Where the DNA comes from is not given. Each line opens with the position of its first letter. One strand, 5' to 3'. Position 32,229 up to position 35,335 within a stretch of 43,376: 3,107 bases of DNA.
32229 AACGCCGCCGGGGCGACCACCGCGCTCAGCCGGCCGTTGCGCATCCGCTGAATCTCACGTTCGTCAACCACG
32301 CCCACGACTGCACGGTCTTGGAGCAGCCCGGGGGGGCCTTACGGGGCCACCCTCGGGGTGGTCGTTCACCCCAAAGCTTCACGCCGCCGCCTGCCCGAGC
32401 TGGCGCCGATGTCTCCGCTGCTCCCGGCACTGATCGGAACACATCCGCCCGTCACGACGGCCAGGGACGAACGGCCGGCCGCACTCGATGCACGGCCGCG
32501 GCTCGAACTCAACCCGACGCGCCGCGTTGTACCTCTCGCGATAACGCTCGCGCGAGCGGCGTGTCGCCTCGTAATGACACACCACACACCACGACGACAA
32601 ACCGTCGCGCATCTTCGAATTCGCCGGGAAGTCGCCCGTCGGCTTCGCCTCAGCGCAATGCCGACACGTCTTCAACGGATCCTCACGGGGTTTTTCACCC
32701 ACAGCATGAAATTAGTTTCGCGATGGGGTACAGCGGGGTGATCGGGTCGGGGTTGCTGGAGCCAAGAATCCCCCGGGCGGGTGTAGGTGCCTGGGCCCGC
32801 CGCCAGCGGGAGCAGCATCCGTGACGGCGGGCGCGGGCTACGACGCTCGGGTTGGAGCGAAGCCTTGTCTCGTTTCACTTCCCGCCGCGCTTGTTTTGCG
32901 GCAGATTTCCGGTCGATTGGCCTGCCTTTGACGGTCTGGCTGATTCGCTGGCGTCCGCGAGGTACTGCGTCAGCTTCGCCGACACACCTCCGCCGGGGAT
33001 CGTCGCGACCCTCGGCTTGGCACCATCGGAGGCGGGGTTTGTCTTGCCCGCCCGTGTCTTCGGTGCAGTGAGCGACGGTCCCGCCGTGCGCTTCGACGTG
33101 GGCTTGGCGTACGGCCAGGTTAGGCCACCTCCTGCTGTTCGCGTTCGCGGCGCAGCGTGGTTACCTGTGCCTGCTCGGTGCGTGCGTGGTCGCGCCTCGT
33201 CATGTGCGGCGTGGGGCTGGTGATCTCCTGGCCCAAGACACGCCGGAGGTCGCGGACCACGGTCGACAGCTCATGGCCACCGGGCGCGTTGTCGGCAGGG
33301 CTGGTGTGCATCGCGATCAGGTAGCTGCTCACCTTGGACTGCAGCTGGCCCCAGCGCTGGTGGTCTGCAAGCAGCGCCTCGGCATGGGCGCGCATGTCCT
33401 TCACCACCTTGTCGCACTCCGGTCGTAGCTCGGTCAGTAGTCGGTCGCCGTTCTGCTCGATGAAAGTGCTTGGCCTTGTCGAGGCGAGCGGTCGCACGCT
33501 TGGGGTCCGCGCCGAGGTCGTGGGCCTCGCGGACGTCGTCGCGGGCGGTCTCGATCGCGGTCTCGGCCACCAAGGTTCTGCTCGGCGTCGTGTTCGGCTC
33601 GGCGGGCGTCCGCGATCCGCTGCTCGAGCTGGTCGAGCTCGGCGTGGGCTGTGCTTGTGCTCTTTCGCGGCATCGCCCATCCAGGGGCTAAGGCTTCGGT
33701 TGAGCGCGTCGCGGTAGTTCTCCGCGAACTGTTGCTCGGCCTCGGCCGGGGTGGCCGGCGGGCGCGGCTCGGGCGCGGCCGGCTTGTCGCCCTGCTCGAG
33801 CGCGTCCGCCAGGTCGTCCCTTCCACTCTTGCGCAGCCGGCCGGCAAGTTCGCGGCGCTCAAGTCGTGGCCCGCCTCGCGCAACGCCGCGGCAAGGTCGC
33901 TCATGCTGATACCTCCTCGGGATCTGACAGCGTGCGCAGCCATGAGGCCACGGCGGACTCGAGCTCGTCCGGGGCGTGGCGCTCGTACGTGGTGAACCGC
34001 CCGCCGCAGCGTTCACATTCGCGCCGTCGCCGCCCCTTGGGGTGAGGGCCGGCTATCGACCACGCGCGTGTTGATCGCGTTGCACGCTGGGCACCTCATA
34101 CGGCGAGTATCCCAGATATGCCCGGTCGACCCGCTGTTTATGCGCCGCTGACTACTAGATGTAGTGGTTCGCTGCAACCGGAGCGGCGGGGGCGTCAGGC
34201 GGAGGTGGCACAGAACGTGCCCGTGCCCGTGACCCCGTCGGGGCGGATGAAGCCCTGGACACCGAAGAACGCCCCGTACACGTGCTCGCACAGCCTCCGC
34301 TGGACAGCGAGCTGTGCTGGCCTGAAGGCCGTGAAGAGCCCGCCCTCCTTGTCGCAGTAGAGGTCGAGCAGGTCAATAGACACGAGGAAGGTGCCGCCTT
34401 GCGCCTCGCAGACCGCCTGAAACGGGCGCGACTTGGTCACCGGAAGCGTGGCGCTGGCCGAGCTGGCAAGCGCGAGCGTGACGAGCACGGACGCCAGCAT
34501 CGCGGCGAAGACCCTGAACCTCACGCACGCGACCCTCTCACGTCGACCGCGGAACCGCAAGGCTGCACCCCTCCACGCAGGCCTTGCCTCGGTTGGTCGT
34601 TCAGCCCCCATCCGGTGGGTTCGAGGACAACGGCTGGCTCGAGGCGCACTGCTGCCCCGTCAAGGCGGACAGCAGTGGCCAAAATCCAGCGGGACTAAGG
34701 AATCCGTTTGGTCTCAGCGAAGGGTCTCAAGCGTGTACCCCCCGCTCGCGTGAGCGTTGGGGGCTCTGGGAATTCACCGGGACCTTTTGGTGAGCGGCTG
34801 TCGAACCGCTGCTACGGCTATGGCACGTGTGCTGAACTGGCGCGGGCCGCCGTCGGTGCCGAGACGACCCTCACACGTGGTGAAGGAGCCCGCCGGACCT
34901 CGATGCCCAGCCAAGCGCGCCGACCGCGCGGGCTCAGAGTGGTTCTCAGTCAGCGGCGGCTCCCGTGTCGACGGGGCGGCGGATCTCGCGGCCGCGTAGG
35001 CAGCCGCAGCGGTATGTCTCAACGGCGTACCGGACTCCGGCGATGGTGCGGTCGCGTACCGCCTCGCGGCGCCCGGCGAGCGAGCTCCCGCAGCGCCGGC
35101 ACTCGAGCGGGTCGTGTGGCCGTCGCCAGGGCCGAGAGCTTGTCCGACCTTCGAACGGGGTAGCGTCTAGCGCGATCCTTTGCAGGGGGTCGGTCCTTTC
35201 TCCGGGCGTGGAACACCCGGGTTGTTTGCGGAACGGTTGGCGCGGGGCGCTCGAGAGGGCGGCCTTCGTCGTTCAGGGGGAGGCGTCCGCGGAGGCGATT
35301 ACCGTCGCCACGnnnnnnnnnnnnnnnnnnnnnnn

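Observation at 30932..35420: A diverged copy of the nucS 5' end lies 4.3 kb upstream of intact nucS, bracketing a decayed mobile-element-like insert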

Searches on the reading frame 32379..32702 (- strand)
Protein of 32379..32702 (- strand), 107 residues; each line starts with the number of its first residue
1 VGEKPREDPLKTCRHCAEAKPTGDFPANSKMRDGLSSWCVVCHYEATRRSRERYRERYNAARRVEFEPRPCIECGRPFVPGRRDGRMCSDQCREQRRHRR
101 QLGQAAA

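Call 6: search_protein_families(library=pfam, proteins=[window:32379-32702:-], max_evalue=0.01)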
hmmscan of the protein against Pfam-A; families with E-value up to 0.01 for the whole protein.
window:32379-32702:- (107 aa): 1 family
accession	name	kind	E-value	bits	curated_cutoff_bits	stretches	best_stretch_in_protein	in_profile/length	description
PF09889.16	DUF2116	-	0.0088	16.4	26.8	1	70-101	5-33/59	Probable treble clef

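Call 74: search_protein_families(library=phrogs, proteins=[window:32382-32702:-], max_evalue=0.01)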
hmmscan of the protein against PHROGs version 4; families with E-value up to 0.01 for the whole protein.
seq(107 aa): 10 families
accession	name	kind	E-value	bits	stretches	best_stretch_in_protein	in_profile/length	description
phrog_1035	-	DNA, RNA and nucleotide metabolism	1.1e-10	42.8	1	2-100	55-137/271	endonuclease VII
phrog_2255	-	DNA, RNA and nucleotide metabolism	9.7e-09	36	1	6-76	49-118/211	HNH endonuclease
phrog_2633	-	DNA, RNA and nucleotide metabolism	8.8e-07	30.2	1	6-101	9-110/142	endonuclease VII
phrog_5558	-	moron, auxiliary metabolic gene and host takeover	7.3e-06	27.3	1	11-58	66-113/130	Lar-like restriction alleviation protein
phrog_6611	-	unknown function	9.8e-06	26.8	1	10-48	141-179/180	-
phrog_2340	-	DNA, RNA and nucleotide metabolism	9.9e-06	26.8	1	9-63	7-63/171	endonuclease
phrog_1333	-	unknown function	1.5e-05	26.1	1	50-101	82-133/166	-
phrog_6762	-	unknown function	0.00011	23.2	1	10-49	160-199/242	-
phrog_12813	-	unknown function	0.0026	18.6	1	8-50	151-192/199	-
phrog_31911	-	unknown function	0.0059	18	1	70-95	8-33/121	-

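Call 100: search_protein_families(library=padloc, proteins=[window:32379-32702:-], max_evalue=0.001)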
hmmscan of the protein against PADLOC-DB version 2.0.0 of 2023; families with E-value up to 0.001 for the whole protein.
window:32379-32702:- (107 aa): 0 families

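Call 101: search_protein_families(library=ncbifam, proteins=[window:32379-32702:-], max_evalue=0.001)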
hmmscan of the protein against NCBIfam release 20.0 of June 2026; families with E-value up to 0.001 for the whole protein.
window:32379-32702:- (107 aa): 0 families

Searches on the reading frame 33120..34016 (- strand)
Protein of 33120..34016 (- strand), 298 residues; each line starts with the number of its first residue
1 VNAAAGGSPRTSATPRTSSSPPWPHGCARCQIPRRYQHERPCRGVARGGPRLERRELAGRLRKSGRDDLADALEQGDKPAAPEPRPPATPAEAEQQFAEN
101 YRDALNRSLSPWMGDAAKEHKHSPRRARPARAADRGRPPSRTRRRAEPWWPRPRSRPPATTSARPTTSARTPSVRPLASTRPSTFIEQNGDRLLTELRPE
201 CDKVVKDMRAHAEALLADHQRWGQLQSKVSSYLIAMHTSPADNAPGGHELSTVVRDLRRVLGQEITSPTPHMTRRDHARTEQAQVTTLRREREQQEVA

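Call 23: search_protein_families(library=pfam, proteins=[window:33120-34016:-], max_evalue=0.1)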
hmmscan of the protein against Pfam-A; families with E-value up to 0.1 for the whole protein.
window:33120-34016:- (298 aa): 1 family
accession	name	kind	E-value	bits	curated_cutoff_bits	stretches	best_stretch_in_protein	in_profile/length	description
PF17395.7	DUF5403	-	0.069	14.1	29.2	0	195-229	16-50/97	Family of unknown function (DUF5403)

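Call 74: search_protein_families(library=phrogs, proteins=[window:33120-34016:-], max_evalue=0.01)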
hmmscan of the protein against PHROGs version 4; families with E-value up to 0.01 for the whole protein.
window:33120-34016:- (298 aa): 0 families

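Call 100: search_protein_families(library=padloc, proteins=[window:33120-34016:-], max_evalue=0.001)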
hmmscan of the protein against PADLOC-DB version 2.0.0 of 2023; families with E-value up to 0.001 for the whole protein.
window:33120-34016:- (298 aa): 0 families

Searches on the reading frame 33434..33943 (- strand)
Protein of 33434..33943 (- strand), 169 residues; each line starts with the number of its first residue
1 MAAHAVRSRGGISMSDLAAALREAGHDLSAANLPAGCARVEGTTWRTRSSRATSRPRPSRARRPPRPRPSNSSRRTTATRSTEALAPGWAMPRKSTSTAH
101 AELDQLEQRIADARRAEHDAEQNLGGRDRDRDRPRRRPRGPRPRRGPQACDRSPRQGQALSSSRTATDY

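Call 23: search_protein_families(library=pfam, proteins=[window:33434-33943:-], max_evalue=0.1)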
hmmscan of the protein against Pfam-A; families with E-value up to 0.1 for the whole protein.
window:33434-33943:- (169 aa): 1 family
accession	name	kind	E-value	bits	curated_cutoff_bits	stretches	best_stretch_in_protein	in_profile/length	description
PF15725.10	RCDG1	-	0.014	16.2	27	1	60-113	4-59/83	Renal cancer differentiation gene 1 protein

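Call 74: search_protein_families(library=phrogs, proteins=[window:33434-33943:-], max_evalue=0.01)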
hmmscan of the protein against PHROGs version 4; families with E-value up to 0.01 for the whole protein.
window:33434-33943:- (169 aa): 0 families

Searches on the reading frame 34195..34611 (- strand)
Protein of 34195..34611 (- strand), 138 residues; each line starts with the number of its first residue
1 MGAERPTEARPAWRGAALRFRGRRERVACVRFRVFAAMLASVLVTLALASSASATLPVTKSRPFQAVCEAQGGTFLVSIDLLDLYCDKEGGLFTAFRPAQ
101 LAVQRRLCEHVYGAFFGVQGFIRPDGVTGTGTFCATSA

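Call 6: search_protein_families(library=pfam, proteins=[window:34195-34611:-], max_evalue=0.01)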
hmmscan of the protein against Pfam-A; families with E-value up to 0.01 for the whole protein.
window:34195-34611:- (138 aa): 0 families

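Call 74: search_protein_families(library=phrogs, proteins=[window:34195-34611:-], max_evalue=0.01)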
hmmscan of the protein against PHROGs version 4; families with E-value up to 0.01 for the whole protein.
window:34195-34611:- (138 aa): 0 families

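Call 100: search_protein_families(library=padloc, proteins=[window:34195-34611:-], max_evalue=0.001)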
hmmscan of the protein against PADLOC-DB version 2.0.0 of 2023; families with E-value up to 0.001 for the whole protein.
window:34195-34611:- (138 aa): 0 families

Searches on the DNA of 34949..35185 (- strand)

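Call 89: search_rna_families(source=L101, threshold=evalue, max_evalue=1, show_alignments=2)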
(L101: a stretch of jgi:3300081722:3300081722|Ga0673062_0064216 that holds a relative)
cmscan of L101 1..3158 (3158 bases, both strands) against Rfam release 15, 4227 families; matches with E-value up to 1: 1.
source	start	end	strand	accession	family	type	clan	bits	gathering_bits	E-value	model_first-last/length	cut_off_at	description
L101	2643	2698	-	RF02939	COG2908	Cis-reg;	-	17.1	58.7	0.63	1-45/45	no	COG2908 RNA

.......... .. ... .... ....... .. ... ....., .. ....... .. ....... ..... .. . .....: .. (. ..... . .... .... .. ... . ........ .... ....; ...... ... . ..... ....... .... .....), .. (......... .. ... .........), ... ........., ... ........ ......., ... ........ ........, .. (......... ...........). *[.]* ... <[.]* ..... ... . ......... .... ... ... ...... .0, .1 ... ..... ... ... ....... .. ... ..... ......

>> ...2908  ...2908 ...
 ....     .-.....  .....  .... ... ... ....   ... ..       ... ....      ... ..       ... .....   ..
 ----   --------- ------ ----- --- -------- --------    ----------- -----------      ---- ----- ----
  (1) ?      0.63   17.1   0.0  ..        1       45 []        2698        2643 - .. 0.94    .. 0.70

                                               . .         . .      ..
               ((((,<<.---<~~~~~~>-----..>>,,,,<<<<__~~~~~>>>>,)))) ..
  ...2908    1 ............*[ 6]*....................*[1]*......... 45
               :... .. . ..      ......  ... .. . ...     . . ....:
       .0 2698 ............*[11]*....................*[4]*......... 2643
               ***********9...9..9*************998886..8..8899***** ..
